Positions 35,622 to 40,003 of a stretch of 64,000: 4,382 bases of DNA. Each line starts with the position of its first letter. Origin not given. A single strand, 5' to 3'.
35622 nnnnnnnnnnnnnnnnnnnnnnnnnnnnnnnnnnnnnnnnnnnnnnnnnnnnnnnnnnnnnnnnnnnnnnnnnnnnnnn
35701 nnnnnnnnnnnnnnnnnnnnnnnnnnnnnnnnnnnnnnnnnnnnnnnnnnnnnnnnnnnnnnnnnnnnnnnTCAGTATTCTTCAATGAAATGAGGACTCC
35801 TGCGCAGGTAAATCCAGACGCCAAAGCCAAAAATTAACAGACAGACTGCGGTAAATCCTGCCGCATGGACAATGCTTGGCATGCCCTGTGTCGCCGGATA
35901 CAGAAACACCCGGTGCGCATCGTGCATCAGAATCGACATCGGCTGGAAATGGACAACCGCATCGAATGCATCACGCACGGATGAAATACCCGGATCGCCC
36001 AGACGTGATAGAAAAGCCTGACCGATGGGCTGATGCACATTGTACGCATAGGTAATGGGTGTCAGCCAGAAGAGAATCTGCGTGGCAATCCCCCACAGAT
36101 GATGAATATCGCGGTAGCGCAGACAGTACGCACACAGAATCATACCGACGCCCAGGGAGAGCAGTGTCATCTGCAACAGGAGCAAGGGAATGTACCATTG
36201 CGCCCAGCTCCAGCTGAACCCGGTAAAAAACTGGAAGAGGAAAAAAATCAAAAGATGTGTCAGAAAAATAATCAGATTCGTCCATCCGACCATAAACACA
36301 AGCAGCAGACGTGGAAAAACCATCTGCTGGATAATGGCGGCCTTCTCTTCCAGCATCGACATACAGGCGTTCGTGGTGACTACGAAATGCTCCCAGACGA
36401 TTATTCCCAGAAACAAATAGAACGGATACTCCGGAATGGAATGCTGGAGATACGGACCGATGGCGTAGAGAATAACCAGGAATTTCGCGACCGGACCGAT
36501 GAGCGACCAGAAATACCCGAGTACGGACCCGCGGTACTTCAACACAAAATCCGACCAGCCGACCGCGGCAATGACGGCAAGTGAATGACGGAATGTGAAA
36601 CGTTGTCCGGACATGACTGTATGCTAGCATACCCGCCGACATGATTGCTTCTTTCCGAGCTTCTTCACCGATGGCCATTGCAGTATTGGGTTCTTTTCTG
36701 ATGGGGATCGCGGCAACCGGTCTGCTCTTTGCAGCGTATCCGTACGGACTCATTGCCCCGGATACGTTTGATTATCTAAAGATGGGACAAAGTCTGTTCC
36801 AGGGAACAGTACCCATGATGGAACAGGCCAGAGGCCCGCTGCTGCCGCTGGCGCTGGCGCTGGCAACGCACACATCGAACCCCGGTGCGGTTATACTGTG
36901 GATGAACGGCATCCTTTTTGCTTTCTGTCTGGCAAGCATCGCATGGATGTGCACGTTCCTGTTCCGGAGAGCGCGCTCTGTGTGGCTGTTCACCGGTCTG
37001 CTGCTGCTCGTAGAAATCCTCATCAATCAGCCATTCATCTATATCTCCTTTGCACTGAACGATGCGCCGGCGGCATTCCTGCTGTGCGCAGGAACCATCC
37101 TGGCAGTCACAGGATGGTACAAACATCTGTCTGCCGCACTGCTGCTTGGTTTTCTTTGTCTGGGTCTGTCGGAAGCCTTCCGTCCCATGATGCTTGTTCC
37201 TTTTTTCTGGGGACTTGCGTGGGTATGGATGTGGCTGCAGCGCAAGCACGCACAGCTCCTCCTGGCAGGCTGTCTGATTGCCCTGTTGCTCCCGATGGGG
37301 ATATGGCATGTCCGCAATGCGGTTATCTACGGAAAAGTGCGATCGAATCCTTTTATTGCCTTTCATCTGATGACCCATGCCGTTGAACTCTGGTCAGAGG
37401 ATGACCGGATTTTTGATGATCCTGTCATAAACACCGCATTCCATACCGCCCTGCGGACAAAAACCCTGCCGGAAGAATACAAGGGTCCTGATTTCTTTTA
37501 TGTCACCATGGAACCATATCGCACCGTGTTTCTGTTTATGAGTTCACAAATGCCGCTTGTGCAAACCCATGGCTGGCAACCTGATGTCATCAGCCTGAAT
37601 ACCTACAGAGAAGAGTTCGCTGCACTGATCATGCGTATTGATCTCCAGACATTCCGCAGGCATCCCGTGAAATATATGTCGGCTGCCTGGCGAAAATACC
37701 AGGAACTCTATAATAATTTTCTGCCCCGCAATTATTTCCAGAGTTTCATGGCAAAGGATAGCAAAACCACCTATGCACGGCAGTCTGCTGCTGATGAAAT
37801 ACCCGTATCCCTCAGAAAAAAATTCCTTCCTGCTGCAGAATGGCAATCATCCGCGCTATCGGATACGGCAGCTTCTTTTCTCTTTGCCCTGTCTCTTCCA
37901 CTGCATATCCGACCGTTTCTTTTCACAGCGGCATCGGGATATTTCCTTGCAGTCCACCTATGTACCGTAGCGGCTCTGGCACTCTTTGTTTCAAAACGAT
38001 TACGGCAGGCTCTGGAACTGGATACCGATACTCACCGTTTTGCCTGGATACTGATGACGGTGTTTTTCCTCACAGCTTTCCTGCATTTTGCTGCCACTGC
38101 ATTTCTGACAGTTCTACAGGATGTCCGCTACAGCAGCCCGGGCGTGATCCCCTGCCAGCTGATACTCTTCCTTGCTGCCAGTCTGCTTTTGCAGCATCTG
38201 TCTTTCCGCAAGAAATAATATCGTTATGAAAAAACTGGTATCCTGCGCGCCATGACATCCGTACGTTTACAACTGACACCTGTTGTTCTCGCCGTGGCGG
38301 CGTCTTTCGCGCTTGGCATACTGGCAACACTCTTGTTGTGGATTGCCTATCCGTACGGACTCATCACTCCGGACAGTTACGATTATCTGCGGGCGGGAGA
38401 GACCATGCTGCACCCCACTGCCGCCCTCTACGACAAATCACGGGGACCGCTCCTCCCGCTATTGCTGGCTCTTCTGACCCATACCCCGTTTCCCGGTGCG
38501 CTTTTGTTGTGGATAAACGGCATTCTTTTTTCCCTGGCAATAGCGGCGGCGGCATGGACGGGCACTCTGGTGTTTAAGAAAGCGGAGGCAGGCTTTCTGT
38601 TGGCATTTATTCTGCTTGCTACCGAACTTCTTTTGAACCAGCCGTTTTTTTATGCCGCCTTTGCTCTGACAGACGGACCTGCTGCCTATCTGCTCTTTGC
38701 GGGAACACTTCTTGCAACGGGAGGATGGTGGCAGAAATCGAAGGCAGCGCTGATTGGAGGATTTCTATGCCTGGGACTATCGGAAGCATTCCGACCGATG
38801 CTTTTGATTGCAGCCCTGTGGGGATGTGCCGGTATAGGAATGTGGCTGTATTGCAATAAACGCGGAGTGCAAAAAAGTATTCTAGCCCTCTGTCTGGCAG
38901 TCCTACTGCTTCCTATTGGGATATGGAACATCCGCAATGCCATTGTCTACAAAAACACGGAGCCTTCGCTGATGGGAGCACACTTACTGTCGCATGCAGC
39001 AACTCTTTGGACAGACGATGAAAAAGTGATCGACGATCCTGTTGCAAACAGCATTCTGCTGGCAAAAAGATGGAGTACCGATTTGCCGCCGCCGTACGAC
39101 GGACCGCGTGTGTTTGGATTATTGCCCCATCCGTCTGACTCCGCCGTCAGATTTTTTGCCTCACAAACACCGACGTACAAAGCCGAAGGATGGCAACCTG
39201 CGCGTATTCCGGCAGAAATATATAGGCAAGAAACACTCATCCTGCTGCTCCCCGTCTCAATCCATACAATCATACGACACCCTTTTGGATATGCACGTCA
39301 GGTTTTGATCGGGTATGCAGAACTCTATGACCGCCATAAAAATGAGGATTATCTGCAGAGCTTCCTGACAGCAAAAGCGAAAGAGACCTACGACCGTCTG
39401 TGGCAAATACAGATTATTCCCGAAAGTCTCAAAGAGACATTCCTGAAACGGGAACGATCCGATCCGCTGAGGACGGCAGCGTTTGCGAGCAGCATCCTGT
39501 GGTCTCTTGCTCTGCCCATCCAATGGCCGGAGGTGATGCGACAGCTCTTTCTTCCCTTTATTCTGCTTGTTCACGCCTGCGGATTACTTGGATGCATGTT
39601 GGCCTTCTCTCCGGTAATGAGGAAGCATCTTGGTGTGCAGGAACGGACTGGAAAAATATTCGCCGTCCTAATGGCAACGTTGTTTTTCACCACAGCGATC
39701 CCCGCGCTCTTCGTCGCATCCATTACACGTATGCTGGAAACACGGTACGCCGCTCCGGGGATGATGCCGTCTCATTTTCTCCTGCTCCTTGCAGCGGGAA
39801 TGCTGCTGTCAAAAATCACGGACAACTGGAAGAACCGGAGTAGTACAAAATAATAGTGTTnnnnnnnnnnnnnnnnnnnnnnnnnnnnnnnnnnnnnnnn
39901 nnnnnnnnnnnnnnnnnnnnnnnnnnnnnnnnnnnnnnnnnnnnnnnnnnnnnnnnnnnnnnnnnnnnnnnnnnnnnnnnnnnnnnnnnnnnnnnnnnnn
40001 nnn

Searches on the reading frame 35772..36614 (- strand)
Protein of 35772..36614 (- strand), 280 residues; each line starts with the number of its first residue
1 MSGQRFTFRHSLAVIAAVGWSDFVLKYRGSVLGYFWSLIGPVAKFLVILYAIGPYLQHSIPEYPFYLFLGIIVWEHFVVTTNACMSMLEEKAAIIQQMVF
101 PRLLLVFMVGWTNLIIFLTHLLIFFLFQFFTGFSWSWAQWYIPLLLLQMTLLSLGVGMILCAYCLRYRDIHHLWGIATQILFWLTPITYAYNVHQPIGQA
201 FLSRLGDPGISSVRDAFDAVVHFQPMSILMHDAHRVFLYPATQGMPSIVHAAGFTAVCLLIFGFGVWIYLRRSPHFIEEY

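Call 8: search_protein_families(library=pfam, proteins=[window:35772-36614:-], max_evalue=0.001)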
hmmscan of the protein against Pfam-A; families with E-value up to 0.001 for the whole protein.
window:35772-36614:- (280 aa): 1 family
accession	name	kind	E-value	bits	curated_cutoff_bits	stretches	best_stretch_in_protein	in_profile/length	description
PF01061.29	ABC2_membrane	-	6.7e-09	36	26.9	1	16-194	4-186/211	ABC-2 type transporter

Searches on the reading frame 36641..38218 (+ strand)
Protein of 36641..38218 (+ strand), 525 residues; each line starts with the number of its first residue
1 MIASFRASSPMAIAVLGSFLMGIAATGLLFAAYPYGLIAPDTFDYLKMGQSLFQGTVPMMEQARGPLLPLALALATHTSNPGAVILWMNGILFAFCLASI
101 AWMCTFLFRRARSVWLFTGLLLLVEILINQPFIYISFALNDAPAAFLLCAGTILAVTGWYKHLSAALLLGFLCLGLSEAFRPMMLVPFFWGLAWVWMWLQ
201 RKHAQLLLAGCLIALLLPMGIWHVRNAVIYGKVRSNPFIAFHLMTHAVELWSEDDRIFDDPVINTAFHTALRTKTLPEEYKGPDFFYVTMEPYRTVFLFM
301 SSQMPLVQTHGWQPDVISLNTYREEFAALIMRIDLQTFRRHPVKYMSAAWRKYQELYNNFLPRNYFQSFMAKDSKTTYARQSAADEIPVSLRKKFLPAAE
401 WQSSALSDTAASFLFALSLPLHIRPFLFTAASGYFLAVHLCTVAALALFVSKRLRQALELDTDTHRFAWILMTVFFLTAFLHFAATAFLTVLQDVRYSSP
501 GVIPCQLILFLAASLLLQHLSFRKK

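Call 8: search_protein_families(library=pfam, proteins=[window:36641-38218:+], max_evalue=0.001)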
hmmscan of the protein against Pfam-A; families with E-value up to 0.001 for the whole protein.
window:36641-38218:+ (525 aa): 0 families

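Call 21: search_protein_families(library=ncbifam, proteins=[window:36641-38218:+], max_evalue=10)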
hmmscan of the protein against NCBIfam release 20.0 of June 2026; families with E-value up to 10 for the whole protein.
window:36641-38218:+ (525 aa): 1 family
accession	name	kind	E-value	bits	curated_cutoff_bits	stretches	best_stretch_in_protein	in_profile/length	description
TIGR03592.1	yidC_oxa1_cterm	subfamily_domain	0.71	9.9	84.3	0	415-486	103-170/191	membrane protein insertase YidC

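Call 37: search_solved_structures(query=window:36641-38218:+, max_evalue=1)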
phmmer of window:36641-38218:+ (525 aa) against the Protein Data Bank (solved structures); distinct sequences matched with E-value up to 1: 3.
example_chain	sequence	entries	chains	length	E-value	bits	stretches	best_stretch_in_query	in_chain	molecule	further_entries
8cbm_E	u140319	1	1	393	0.65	12.4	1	286-355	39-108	CCA tRNA nucleotidyltransferase 1, mitochondrial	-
4x4w_A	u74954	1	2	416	0.71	12.3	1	286-355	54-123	CCA tRNA nucleotidyltransferase 1, mitochondrial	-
1ou5_A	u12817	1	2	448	0.79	12.1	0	286-355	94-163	tRNA CCA-adding enzyme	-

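Call 47: find_homologous_proteins(query=window:36641-38218:+, max_evalue=0.001)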
Query window:36641-38218:+ (525 aa): 2 proteins with E <= 0.001 among 8000 candidates.
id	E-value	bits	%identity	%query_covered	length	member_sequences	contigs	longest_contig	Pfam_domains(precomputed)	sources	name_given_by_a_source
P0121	0.0e+0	1179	100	100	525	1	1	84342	-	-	-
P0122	1.5e-138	481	47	94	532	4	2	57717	-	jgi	jgi:4-amino-4-deoxy-L-arabinose transferase-like glycosyltransferase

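Call 51: search_protein_families(library=pfam, alignment_id=A3, max_evalue=10)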
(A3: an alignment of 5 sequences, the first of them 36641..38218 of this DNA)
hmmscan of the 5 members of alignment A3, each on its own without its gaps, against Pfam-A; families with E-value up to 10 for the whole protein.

A. member 1, window:36641-38218:+ (525 aa): 0 families

B. families by the number of members that match (of 5 scanned): 1 family
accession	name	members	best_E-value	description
PF14163.11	SieB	1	0.018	Super-infection exclusion protein B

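Call 59: search_solved_structures(query=A3, max_evalue=10, show_alignments=2)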
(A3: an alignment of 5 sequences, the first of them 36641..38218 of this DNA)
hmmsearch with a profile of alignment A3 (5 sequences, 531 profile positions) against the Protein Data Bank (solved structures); distinct sequences matched with E-value up to 10: 1.
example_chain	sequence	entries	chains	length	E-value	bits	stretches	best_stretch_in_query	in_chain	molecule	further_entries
7b6d_E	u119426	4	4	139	0.23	13.3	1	295-372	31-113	Probable trafficking protein particle complex subunit 2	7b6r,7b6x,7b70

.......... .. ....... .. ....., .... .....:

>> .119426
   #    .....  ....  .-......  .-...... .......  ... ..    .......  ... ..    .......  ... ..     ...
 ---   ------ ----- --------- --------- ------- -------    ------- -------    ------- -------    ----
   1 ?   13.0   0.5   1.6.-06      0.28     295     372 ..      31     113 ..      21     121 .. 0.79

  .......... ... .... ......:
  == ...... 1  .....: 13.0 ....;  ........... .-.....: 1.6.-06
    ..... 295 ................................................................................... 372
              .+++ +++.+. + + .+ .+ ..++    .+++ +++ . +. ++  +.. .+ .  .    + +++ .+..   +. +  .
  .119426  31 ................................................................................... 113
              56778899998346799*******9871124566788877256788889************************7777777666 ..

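Call 73: predict_structure(alignment_id=A5)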
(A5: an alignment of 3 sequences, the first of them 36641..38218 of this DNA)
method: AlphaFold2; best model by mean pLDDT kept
length: 525 residues; sequences in the alignment: 3
mean_pLDDT: 42.4   pTM: 0.40
mean pLDDT of the five models: 42.4, 41.2, 39.1, 37.6, 37.3
residues with pLDDT >= 90: 0; 70-90: 19; 50-70: 110; < 50: 396
segments of 3 or more residues with pLDDT < 50: 1-7, 36-72, 124-167, 169-189, 214-408, 414-442, 467-469, 473-525
pLDDT, mean of each block of 10 residues (from residue 1): 43 77 71 47 38 34 39 51 58 63 59 65 49 33 45 44 47 40 41 55 54 49 36 25 28 31 30 34 30 33 32 35 31 28 30 33 32 34 37 37 45 46 35 41 53 62 50 46 35 30 39 44 37
secondary structure, 60 per line:
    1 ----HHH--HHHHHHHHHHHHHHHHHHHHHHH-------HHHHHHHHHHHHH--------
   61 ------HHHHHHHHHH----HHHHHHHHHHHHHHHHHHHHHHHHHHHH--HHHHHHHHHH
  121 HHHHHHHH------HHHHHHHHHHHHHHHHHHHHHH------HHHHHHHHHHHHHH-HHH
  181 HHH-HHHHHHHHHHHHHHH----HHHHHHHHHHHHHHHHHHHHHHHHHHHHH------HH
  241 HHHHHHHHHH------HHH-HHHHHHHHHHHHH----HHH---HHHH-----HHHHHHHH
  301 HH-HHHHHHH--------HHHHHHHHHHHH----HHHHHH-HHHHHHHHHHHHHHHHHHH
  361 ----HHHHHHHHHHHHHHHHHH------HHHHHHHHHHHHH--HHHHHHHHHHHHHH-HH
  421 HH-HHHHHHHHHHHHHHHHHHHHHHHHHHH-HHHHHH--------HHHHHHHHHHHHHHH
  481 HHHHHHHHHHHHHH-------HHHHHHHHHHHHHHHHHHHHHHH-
elements in order: H10-32 H40-52 H67-76 H81-108 H111-128 H135-156 H163-176 H178-183 H185-199 H204-232 H239-250 H261-273 H284-287 H293-302 H304-310 H319-330 H335-340 H342-360 H365-382 H389-401 H404-417 H419-422 H424-450 H452-457 H466-494 H502-524

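Call 77: fold_search(model_id=the predicted structure, library=pdb)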
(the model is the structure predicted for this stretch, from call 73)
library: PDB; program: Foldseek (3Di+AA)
matches with E <= 10: 51; with E <= 0.001: 0
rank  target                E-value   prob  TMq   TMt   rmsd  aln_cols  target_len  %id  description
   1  5ogl_A                1.4e-01  0.93  0.29  0.23  23.1       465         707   13  Structure of bacterial oligosaccharyltransferase PglB in complex with an acceptor peptide and an lipid-linked oligosac (released 2017-10-25)
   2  9n9j_I                5.3e-01  0.41  0.26  0.21  21.4       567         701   12  Structure of a GRP94 folding intermediate engaged with a CCDC134- and FKBP11-bound secretory translocon (released 2025-11-19)
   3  6gxc_A                6.0e-01  0.69  0.29  0.23  23.2       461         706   14  Bacterial oligosaccharyltransferase PglB in complex with an inhibitory peptide and a reactive lipid-linked oligosaccha (released 2018-11-14)
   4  6s7o_A                7.9e-01  0.35  0.24  0.20  21.6       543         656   13  Cryo-EM structure of human oligosaccharyltransferase complex OST-A (released 2019-12-18)
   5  6o30_A                1.7e+00  0.05  0.09  0.09  25.8       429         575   13  Lipid A transporter MsbA from Salmonella typhimurium (released 2019-06-12)
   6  6bpl_B                2.2e+00  0.05  0.09  0.09  23.9       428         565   12  E. coli MsbA in complex with LPS and inhibitor G907 (released 2018-05-02)
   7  9lm7_A                2.3e+00  0.11  0.14  0.19  24.8       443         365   12  Crystal structrue of bvFP-Pr1-88.4 (released 2026-01-28)
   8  9lm7_B                2.4e+00  0.14  0.14  0.19  24.1       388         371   11  Crystal structrue of bvFP-Pr1-88.4 (released 2026-01-28)
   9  9ryf_A                2.9e+00  0.06  0.11  0.10  26.4       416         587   14  Heterodimeric ABC exporter TmrAB (wild type) in ATP-bound outward-facing occluded conformation in the absence of Mg2+ (released 2026-04-08)
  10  7zdb_D                2.9e+00  0.04  0.09  0.09  27.2       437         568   11  IF(heme/bound) conformation of CydDC in ADP+Pi(CydC)/ATP(CydD) bound state (Dataset-2) (released 2023-04-19)
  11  6bl6_A                2.9e+00  0.03  0.08  0.08  27.5       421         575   12  Crystallization of lipid A transporter MsbA from Salmonella typhimurium (released 2019-01-09)
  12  4buj_F                3.0e+00  0.04  0.11  0.06  29.2       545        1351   11  Crystal structure of the S. cerevisiae Ski2-3-8 complex (released 2013-08-28)
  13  6raf_B                3.5e+00  0.04  0.10  0.10  26.3       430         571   12  Heterodimeric ABC exporter TmrAB in inward-facing narrow conformation under turnover conditions (released 2019-07-31)
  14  4pl0_B                3.5e+00  0.03  0.08  0.08  25.0       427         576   11  Crystal structure of the antibacterial peptide ABC transporter McjD in an outward occluded state (released 2014-06-18)
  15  6rah_A                4.1e+00  0.03  0.09  0.08  28.1       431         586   13  Heterodimeric ABC exporter TmrAB in ATP-bound outward-facing open conformation (released 2019-07-31)
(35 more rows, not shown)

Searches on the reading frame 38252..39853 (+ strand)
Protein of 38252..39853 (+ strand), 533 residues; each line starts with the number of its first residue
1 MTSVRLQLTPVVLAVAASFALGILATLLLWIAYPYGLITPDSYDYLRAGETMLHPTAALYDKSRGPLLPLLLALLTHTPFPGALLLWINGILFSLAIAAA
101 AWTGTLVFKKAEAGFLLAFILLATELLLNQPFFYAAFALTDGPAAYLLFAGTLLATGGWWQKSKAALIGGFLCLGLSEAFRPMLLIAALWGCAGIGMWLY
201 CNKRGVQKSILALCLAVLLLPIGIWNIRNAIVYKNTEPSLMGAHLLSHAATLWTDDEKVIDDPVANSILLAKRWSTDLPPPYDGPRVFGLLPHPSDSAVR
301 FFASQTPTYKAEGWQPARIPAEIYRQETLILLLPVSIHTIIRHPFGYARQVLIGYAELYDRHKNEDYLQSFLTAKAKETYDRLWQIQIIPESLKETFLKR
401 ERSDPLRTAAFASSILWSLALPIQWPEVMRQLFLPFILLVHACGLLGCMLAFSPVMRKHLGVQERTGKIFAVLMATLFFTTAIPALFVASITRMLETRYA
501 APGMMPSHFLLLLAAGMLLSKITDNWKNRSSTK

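Call 8: search_protein_families(library=pfam, proteins=[window:38252-39853:+], max_evalue=0.001)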
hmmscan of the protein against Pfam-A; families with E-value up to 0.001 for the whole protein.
window:38252-39853:+ (533 aa): 0 families

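Call 21: search_protein_families(library=ncbifam, proteins=[window:38252-39853:+], max_evalue=10)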
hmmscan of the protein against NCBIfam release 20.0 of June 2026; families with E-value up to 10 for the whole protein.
window:38252-39853:+ (533 aa): 0 families

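Call 29: find_encoding_contigs(protein=window:38252-39853:+, flank=10000, max_places=4)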
Protein window:38252-39853:+ (533 aa): no gene with exactly this product is on record in the collection.
